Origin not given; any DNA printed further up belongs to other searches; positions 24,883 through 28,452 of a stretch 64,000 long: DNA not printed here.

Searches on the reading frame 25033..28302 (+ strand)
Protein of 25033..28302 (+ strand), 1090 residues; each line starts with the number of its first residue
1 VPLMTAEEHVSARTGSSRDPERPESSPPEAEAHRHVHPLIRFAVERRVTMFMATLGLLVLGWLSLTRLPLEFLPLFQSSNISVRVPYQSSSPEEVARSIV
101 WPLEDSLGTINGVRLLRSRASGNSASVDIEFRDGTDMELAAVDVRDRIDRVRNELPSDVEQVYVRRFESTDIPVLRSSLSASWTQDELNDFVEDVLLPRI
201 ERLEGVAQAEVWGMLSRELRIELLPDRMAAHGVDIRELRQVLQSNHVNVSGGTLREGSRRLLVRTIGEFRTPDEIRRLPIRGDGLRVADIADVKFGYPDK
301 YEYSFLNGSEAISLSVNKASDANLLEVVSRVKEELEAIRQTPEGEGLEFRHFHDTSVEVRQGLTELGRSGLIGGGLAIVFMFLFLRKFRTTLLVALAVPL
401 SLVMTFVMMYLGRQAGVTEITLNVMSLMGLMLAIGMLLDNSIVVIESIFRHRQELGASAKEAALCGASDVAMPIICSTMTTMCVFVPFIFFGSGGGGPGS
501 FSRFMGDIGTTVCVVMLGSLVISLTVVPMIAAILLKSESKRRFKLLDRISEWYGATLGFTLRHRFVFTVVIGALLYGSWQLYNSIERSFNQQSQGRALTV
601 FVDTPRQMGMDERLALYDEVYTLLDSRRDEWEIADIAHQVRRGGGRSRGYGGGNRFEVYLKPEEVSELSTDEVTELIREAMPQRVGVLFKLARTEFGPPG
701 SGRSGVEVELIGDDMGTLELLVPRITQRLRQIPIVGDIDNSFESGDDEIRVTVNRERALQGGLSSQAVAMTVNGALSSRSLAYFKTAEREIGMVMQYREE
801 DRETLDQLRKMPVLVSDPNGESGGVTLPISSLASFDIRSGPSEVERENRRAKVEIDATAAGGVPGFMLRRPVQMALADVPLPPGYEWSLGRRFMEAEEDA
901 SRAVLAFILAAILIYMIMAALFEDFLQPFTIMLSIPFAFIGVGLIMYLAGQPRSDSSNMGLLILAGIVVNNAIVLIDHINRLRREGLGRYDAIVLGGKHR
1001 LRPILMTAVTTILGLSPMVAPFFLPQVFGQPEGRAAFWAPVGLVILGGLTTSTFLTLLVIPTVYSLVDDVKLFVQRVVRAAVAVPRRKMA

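Call 20: search_protein_families(library=pfam, proteins=[window:25033-28302:+], max_evalue=0.001)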
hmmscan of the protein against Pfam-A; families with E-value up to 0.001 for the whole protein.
window:25033-28302:+ (1090 aa): 2 families
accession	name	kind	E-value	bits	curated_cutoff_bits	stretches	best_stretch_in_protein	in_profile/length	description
PF00873.25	ACR_tran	-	2.5e-206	688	28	1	40-1067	2-1020/1021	AcrB/AcrD/AcrF family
PF02355.23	SecD_SecF_C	-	1.1e-05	25.4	20.5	0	366-494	29-155/189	Protein export membrane protein SecD/SecF, C-terminal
